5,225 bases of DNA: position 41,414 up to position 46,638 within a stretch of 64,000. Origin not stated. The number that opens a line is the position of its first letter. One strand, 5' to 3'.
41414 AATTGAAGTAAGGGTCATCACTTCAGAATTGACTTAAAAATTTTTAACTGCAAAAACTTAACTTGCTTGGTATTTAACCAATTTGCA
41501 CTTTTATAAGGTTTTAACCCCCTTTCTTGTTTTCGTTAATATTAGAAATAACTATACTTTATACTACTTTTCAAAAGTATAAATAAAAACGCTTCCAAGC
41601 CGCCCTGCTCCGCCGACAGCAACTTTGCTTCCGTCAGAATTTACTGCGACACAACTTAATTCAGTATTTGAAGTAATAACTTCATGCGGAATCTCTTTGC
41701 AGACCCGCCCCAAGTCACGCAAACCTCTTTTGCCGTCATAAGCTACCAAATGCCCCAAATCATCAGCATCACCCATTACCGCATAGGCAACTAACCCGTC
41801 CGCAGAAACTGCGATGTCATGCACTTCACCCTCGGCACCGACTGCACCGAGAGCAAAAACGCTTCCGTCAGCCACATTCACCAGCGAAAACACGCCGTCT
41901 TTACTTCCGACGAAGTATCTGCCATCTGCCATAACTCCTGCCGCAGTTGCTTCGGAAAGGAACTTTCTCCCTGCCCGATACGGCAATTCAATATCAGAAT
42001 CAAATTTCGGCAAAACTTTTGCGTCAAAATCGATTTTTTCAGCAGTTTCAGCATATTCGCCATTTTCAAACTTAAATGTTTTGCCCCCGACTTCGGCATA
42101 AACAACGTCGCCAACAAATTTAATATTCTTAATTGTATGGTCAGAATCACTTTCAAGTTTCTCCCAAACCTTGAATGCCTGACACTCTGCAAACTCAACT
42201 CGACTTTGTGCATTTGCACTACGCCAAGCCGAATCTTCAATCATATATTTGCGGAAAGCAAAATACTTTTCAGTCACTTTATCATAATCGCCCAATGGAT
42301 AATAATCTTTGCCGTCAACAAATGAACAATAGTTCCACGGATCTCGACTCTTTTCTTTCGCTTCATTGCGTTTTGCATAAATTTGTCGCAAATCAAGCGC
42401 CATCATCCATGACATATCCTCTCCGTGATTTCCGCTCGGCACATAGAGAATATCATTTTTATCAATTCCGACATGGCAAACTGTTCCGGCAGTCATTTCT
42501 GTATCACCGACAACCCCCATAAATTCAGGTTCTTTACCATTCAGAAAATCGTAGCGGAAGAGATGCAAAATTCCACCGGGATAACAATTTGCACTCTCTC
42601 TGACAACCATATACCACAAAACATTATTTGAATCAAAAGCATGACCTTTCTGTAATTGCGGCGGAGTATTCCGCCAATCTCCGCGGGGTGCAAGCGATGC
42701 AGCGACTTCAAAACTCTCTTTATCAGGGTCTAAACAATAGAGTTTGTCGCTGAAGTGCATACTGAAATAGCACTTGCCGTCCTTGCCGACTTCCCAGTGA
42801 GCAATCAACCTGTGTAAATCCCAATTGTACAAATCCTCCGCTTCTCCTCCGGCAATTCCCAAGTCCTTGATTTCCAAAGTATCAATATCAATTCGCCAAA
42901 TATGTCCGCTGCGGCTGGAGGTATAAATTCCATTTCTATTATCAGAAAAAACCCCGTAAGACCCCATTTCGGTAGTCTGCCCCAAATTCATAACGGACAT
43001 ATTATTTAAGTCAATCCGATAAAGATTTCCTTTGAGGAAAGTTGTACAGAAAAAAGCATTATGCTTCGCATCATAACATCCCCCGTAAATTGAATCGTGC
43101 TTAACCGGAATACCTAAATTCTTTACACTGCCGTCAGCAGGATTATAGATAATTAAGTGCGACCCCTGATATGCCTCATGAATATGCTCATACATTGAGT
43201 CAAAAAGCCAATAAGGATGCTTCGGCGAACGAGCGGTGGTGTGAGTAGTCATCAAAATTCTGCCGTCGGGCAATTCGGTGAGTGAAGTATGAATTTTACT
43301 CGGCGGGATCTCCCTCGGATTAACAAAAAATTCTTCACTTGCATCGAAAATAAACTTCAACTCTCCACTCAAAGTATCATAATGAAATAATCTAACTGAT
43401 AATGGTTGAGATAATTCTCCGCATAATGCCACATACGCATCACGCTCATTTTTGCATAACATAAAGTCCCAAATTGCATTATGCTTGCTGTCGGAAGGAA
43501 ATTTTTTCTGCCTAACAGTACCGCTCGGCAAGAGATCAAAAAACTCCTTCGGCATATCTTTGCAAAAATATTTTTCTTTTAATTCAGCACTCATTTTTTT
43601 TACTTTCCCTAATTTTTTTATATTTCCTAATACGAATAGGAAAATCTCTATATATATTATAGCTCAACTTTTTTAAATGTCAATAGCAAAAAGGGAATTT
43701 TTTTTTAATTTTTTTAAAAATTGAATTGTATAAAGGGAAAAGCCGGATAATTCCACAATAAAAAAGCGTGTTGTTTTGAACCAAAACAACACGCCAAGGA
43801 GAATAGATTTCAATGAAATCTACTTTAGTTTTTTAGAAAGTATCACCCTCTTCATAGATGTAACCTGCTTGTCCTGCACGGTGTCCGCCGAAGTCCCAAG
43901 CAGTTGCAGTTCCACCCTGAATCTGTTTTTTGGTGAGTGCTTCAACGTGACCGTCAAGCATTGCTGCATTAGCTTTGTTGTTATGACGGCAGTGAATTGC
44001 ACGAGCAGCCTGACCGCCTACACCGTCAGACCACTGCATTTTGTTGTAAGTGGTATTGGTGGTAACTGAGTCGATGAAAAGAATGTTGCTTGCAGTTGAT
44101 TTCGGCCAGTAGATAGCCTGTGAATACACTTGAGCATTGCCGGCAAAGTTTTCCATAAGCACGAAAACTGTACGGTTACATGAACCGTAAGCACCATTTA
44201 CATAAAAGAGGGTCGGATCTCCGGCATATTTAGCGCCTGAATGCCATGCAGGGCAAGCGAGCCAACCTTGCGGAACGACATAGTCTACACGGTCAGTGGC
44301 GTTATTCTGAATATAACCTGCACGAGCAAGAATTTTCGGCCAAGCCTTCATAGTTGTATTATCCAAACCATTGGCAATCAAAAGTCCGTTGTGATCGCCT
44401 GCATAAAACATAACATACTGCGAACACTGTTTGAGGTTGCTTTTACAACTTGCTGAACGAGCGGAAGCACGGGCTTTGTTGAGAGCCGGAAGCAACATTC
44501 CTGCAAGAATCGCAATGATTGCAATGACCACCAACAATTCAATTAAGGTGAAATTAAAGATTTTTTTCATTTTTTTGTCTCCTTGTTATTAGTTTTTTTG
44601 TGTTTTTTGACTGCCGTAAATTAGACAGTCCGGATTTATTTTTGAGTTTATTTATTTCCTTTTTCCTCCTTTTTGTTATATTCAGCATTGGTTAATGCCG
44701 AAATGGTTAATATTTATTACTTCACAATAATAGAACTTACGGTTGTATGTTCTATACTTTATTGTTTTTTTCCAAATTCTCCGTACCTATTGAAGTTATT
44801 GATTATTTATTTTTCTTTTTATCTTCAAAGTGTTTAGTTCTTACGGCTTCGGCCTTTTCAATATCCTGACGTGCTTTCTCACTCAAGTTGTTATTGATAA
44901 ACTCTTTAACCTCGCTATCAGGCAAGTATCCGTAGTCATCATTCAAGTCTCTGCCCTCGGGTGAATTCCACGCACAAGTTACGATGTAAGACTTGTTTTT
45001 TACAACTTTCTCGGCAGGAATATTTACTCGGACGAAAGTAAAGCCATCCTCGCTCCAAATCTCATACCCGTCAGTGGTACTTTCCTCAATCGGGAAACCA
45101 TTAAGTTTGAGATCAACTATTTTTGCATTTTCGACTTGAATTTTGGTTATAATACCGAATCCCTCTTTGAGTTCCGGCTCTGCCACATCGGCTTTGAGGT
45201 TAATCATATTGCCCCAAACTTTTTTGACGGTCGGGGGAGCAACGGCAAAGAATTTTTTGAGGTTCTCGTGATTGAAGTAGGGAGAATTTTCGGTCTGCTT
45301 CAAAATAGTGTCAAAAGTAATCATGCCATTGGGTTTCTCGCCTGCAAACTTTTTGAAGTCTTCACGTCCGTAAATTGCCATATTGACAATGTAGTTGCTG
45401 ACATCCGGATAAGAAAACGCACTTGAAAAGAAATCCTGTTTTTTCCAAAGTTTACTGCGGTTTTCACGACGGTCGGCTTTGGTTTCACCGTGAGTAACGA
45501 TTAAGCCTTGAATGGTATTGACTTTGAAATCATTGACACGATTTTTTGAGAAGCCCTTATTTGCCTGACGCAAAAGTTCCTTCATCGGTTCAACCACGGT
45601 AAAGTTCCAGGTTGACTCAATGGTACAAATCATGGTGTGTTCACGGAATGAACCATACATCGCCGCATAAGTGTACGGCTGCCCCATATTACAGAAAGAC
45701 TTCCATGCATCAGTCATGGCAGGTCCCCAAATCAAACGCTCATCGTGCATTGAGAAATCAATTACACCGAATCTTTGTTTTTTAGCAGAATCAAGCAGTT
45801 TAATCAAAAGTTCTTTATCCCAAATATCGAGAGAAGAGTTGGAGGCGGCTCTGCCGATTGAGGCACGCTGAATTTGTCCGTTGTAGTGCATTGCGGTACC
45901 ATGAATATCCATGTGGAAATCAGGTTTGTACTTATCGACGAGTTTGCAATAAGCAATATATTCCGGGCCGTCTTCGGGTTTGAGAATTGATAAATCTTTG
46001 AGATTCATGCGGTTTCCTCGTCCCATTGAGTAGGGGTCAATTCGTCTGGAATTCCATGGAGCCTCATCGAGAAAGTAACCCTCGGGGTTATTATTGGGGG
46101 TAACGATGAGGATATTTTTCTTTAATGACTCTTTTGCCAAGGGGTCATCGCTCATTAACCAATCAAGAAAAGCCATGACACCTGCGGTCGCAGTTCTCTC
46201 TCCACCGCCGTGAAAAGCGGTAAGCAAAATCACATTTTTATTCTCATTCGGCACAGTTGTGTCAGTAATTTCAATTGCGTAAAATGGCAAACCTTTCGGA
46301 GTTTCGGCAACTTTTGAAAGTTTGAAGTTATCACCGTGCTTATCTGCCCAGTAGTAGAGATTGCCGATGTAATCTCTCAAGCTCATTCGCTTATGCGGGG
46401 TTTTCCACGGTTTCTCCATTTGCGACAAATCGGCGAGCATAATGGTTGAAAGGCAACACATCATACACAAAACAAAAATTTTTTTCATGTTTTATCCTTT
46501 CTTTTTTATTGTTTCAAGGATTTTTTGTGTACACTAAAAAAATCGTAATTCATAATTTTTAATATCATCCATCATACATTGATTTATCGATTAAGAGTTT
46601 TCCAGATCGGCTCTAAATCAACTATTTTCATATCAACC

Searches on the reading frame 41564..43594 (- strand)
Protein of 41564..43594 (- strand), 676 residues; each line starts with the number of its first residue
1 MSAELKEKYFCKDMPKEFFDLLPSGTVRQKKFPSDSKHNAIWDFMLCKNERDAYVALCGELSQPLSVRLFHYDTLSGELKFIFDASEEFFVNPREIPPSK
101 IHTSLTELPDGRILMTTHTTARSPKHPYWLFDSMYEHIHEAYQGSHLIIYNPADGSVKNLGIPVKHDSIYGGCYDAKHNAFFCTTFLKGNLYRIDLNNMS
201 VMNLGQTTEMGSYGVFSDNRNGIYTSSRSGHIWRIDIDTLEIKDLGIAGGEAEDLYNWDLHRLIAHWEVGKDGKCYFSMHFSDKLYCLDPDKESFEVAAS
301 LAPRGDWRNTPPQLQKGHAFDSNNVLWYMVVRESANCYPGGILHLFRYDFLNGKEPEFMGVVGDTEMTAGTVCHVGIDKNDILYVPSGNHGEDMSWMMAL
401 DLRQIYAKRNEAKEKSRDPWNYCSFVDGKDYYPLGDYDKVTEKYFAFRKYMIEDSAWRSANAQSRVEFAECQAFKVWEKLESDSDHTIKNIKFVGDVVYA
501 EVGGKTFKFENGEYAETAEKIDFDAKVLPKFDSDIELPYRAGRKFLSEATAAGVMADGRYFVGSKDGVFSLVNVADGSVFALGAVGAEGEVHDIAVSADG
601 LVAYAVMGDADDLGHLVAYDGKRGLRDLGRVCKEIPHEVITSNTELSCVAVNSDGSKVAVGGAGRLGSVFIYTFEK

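Call 10: search_protein_families(library=pfam, proteins=[window:41564-43594:-])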
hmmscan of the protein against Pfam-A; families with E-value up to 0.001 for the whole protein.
window:41564-43594:- (676 aa): 1 family
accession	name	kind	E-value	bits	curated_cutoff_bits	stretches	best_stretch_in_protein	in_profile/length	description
PF21959.2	DUF6923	-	0.00031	21.1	27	0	146-244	62-166/234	Repeat of unknown function (DUF6923)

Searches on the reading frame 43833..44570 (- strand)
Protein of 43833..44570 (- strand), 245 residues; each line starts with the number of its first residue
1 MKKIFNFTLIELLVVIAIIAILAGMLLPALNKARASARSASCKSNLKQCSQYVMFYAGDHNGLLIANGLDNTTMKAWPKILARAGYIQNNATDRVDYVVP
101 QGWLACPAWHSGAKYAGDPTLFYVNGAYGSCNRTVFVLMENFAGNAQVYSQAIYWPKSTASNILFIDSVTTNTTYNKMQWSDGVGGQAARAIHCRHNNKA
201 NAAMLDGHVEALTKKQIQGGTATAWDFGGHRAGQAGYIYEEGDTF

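Call 10: search_protein_families(library=pfam, proteins=[window:43833-44570:-])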
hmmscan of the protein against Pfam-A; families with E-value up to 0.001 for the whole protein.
window:43833-44570:- (245 aa): 2 families
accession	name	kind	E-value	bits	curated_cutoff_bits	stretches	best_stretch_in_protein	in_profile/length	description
PF07963.17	N_methyl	-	0.00017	21.5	21.2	1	7-27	7-27/27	Prokaryotic N-terminal methylation motif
PF07596.16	SBP_bac_10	-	0.00054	20.5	23.3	0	32-61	2-31/268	Protein of unknown function (DUF1559)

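Call 48: find_homologous_proteins(query=window:43833-44570:-, max_evalue=1e-20)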
Query window:43833-44570:- (245 aa): 73 proteins with E <= 1e-20 among 8000 candidates.
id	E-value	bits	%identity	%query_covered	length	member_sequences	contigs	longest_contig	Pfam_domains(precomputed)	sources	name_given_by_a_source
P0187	3.7e-164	562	100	100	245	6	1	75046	-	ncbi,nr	ncbi:MAG: prepilin-type N-terminal cleavage/methylation domain-containing protein [Lentisphaeria bac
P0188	3.8e-116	405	76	99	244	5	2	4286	PF07963.18,PF07596.17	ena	-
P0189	8.3e-111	387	73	99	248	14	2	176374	PF07596.17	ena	-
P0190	8.1e-47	178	42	99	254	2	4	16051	PF07596.17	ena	-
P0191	4.8e-40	156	41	99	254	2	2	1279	PF07963.18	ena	-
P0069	8.5e-28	116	39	89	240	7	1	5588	PF07596.17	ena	-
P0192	4.6e-26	110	39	85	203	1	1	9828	-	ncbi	-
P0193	7.7e-26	109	39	89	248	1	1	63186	PF07596.17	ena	-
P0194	8.1e-26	109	37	89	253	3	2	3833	-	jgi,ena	jgi:prepilin-type N-terminal cleavage/methylation domain-containing protein/prepilin-type processing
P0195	1.7e-25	108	37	88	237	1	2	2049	PF07963.18,PF07596.17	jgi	-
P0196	5.5e-25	106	34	89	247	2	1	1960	-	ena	-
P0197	6.0e-25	106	37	91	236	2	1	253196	-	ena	-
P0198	1.8e-24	105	38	87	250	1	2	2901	-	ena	-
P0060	1.9e-24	105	37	100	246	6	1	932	PF07963.18,PF07596.17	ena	-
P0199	3.8e-24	104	38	89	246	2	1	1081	PF07596.17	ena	-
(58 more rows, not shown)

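Call 53: find_encoding_contigs(protein=P0254, flank=10000, max_places=3)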
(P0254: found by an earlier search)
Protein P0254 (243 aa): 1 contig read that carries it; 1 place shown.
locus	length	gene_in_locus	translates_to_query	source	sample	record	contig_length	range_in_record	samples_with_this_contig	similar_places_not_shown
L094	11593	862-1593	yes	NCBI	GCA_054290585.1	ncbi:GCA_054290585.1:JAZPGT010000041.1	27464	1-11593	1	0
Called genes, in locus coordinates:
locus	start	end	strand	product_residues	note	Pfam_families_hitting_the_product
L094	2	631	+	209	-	?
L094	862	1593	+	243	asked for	-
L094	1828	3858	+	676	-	-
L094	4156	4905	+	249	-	-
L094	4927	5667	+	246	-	-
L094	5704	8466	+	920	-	PF06452:CBM9_1 (faint), PF19543:GH123_N (weak)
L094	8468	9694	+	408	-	-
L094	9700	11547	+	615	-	PF06452:CBM9_1, PF16656:Pur_ac_phosph_N (weak), PF00149:Metallophos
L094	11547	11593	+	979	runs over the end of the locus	-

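Call 54: find_encoding_contigs(protein=P0275, flank=5000, max_places=3)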
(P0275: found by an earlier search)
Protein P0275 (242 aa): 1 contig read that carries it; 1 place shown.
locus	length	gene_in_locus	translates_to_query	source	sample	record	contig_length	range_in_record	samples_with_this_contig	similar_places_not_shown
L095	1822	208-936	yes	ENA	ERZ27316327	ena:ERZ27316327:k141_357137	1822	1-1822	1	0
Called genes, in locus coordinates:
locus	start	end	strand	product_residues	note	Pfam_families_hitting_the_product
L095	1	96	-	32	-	?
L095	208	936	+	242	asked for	PF07596:SBP_bac_10 (weak)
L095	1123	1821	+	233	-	?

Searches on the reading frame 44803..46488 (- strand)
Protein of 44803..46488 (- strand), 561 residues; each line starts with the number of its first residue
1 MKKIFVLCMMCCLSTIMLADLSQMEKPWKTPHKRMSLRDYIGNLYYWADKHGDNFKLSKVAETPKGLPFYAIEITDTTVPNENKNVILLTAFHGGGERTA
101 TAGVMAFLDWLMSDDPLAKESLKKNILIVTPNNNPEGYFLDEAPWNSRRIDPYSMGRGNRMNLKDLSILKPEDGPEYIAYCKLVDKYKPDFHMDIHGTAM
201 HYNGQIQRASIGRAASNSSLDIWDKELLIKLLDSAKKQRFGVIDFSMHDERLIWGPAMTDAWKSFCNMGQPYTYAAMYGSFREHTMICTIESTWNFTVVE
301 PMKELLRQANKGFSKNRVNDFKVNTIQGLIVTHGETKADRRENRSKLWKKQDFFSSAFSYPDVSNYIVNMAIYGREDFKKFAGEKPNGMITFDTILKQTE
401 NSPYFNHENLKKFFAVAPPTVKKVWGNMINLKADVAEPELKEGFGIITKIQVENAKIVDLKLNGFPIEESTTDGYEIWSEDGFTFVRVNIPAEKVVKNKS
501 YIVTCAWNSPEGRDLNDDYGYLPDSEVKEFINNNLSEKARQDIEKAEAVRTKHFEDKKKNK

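Call 22: search_protein_families(library=pfam, proteins=[window:44803-46488:-])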
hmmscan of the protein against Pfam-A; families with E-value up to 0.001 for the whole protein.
window:44803-46488:- (561 aa): 1 family
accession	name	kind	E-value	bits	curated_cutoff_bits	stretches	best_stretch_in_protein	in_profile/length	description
PF00246.29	Peptidase_M14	-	6.3e-08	33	21.6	1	48-149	9-117/286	Zinc carboxypeptidase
